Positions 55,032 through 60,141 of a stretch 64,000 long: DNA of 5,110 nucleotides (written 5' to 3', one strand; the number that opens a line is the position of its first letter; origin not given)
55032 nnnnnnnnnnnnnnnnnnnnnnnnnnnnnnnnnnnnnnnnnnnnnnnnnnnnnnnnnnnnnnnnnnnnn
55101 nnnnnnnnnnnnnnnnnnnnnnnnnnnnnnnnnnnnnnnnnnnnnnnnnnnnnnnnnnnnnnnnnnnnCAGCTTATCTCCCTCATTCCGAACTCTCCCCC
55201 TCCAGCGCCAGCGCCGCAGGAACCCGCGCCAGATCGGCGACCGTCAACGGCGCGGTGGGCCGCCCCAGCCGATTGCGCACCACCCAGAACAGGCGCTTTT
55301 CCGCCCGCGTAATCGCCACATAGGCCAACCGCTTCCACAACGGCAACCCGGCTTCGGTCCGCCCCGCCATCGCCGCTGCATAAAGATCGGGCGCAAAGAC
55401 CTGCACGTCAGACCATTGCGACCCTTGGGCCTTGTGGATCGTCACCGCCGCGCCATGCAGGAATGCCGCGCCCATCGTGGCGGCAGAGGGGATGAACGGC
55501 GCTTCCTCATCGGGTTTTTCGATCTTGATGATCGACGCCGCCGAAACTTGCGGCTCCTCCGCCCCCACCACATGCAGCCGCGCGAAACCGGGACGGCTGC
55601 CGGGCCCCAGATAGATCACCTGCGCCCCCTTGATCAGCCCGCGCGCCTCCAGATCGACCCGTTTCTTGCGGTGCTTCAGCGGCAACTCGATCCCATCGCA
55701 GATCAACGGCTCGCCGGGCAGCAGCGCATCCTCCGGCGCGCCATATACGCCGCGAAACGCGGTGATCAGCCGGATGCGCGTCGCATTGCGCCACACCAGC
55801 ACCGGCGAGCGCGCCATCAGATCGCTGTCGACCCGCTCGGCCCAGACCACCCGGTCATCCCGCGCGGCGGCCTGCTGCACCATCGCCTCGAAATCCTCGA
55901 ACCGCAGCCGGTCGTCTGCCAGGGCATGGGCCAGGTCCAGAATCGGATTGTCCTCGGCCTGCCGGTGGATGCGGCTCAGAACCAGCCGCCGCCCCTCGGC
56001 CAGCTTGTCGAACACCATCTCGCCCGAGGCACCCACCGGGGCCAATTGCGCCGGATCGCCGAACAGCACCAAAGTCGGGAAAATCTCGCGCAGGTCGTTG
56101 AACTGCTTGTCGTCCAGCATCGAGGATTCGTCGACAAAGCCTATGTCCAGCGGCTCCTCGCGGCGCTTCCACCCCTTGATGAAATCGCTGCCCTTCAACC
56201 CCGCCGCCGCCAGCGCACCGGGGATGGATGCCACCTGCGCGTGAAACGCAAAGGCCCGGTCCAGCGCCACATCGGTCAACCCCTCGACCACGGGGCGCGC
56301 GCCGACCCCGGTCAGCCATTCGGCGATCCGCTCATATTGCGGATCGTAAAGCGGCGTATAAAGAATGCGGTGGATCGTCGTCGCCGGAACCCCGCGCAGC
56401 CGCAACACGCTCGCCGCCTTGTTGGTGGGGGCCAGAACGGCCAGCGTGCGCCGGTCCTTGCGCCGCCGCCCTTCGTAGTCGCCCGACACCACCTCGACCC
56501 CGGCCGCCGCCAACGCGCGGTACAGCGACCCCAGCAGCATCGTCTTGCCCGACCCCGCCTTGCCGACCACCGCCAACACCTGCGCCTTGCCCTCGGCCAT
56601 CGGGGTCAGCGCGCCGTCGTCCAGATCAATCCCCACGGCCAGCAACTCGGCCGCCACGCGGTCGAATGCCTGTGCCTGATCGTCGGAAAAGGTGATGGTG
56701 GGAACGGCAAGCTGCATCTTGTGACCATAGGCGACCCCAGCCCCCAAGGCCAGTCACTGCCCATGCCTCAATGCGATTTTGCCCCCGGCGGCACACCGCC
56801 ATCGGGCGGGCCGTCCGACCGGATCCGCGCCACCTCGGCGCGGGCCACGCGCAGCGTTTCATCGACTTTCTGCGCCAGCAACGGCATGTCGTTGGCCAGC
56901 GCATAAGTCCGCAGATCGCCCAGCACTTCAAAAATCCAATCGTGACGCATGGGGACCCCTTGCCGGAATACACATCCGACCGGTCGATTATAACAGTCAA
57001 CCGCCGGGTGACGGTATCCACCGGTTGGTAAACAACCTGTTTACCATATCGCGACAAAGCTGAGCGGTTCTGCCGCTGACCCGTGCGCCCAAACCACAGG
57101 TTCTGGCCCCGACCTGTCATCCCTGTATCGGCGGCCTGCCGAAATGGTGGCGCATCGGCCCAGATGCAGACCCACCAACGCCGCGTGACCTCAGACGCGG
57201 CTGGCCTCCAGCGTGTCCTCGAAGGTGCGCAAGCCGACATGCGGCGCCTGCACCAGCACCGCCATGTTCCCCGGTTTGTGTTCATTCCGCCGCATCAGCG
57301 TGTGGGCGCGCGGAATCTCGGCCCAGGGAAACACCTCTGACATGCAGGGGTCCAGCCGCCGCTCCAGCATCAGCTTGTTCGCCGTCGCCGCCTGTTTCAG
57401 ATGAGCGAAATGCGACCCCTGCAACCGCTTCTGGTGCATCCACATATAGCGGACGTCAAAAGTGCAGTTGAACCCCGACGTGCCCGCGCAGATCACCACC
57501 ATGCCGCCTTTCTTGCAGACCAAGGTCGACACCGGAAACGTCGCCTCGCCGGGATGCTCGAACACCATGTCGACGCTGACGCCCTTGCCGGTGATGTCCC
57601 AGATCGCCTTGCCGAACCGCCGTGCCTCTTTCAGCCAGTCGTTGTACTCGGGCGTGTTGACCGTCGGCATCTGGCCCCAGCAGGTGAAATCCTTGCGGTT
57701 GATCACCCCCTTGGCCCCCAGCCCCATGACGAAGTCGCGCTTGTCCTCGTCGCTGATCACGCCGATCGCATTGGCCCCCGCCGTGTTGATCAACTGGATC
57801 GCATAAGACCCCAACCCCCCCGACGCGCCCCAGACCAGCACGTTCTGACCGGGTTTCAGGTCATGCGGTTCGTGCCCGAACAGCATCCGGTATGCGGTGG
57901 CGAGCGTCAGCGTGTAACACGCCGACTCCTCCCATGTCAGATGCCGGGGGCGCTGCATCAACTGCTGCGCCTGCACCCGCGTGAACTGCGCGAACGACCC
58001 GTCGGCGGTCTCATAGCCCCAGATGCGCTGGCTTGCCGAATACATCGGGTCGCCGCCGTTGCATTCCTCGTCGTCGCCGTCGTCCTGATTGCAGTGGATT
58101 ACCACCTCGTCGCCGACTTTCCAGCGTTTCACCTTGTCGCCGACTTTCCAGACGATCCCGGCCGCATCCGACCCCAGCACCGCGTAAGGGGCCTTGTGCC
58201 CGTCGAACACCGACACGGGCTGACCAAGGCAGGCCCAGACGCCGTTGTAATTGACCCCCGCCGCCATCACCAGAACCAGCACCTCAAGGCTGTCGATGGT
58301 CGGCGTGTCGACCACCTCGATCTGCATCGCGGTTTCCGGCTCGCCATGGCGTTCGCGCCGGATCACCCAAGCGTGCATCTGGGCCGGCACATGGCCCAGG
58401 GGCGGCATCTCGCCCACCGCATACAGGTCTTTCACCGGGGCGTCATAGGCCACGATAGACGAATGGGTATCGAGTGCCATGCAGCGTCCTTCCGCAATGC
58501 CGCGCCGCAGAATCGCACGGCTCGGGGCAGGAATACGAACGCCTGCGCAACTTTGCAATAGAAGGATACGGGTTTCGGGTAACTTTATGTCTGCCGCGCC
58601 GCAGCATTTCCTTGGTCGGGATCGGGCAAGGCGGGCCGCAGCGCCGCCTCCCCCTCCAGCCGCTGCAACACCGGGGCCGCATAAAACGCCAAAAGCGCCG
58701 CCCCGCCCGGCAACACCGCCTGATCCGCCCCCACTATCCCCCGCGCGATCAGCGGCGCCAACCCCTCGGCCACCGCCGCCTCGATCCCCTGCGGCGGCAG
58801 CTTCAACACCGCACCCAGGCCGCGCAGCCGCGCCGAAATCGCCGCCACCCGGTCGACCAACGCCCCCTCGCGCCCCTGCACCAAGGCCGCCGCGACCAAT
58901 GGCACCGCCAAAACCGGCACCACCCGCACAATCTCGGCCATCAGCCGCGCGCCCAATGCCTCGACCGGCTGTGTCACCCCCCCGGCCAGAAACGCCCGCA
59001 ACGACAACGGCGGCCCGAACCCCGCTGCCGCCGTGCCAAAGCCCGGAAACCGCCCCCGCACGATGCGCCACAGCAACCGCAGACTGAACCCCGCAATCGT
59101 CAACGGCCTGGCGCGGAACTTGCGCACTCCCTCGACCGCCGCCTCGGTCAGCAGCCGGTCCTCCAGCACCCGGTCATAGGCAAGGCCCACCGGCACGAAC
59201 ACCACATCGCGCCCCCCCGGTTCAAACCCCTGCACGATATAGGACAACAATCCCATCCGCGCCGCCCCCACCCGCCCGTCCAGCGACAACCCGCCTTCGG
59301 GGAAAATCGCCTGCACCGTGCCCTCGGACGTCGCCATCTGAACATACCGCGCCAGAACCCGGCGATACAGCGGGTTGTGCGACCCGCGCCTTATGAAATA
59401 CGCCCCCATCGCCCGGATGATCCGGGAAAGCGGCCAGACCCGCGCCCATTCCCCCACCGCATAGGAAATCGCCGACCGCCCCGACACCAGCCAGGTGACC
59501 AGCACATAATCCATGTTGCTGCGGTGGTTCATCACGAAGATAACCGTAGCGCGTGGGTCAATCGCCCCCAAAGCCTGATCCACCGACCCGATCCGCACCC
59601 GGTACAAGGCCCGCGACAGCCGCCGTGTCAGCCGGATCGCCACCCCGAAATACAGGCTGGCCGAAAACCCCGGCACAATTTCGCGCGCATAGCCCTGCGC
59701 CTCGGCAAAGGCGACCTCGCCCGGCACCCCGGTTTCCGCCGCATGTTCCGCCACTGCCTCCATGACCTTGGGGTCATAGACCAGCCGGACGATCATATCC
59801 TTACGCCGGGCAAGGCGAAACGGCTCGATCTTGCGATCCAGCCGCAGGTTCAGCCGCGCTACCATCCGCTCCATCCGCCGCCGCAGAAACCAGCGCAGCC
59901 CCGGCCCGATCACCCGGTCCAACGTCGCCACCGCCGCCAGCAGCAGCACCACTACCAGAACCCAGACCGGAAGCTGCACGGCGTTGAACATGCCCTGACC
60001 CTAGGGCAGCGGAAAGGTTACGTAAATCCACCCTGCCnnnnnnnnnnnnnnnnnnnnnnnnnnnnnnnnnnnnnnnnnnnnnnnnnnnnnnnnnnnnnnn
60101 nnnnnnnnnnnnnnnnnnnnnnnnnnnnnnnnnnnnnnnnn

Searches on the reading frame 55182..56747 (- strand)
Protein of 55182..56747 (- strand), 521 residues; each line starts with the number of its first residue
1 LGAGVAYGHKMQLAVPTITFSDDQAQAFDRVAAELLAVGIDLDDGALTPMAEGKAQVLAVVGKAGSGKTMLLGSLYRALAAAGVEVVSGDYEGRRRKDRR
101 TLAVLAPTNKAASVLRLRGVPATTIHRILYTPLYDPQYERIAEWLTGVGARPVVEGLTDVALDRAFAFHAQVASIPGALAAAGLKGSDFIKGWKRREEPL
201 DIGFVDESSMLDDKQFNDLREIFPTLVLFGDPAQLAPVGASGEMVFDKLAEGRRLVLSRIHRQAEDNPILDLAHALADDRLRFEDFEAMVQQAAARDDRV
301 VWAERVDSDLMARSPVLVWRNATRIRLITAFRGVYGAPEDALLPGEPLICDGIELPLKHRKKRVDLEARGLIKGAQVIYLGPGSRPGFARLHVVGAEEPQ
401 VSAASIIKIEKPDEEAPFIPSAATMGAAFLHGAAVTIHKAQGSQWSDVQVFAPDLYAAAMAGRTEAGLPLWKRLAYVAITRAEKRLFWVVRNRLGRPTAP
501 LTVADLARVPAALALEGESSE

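Call 59: search_protein_families(library=pfam, proteins=[window:55182-56747:-], max_evalue=0.001)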
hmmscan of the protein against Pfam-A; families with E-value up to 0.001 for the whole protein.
window:55182-56747:- (521 aa): 8 families
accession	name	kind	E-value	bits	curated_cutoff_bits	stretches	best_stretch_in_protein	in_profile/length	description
PF13604.12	AAA_30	-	9.3e-25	87.9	27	1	47-289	10-180/191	AAA domain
PF13245.12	AAA_19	-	6.6e-14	52.7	25.1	1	54-239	10-133/134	AAA domain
PF13538.12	UvrD_C_2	-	1.8e-09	37.7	27.4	1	431-487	1-50/52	UvrD-like helicase C-terminal domain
PF13191.12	AAA_16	-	7.1e-05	23.8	32.6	1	46-94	15-63/167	AAA ATPase domain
PF01443.25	Viral_helicase1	-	0.00014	22.2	21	0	420-486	164-224/228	Viral superfamily 1 RNA helicase core domain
PF13361.12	UvrD_C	-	0.0005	20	25.6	1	435-488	290-345/350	UvrD-like helicase C-terminal domain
PF13401.12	AAA_22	-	0.00058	20.6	27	0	54-98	4-33/130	AAA domain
PF19993.5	DO-GTPase2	-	0.00098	19.3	27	0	57-82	2-27/226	Double-GTPase 2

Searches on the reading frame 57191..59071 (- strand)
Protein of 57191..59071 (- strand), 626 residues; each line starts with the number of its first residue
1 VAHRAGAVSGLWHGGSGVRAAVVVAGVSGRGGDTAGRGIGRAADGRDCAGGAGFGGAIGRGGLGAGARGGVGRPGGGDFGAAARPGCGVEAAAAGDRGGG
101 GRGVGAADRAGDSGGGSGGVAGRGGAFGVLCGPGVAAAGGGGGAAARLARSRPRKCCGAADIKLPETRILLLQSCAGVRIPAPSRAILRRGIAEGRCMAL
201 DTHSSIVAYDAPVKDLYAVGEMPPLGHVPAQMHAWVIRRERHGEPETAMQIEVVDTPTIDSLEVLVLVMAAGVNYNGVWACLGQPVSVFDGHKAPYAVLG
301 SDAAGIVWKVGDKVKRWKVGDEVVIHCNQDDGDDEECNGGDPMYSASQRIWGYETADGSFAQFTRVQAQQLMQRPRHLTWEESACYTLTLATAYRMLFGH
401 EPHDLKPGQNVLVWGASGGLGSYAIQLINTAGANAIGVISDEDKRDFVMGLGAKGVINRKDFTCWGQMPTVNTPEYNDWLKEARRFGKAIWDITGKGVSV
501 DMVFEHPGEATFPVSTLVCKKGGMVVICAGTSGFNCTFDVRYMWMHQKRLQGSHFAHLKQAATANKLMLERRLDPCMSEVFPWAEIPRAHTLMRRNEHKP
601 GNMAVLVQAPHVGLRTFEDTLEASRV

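Call 59: search_protein_families(library=pfam, proteins=[window:57191-59071:-], max_evalue=0.001)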
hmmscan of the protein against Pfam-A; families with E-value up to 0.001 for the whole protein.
window:57191-59071:- (626 aa): 3 families
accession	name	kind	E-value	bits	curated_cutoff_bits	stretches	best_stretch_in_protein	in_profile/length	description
PF08240.17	ADH_N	-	4e-17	62.8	23.5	1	263-375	4-103/104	Alcohol dehydrogenase GroES-like domain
PF00107.32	ADH_zinc_N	-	1.5e-15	57.7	31.8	1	419-564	1-123/129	Zinc-binding dehydrogenase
PF13602.12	ADH_zinc_N_2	-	4.6e-06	28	27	1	498-599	22-129/134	Zinc-binding dehydrogenase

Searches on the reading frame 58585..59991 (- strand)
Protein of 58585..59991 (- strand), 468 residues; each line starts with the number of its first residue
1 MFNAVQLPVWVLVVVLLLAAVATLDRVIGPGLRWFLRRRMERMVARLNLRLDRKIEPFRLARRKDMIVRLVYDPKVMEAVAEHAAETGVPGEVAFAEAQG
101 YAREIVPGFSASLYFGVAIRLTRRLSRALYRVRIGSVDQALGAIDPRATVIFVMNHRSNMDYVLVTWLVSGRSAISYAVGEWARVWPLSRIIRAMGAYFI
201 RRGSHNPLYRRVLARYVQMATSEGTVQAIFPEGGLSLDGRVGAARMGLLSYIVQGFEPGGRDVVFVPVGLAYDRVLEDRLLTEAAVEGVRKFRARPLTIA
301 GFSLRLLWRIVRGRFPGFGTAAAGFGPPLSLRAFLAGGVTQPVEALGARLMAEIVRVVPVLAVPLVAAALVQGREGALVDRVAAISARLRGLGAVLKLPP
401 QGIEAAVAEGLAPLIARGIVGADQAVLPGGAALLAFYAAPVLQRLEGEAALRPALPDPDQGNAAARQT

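Call 59: search_protein_families(library=pfam, proteins=[window:58585-59991:-], max_evalue=0.001)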
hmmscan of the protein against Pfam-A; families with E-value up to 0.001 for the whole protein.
window:58585-59991:- (468 aa): 2 families
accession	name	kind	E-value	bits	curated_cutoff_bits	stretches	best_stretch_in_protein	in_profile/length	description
PF01553.26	Acyltransferase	-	7.3e-16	58.6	23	1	147-269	13-130/132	Acyltransferase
PF19277.4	GPAT_C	-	5.6e-05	23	25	1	305-394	16-127/344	Glycerol-3-phosphate acyltransferase C-terminal region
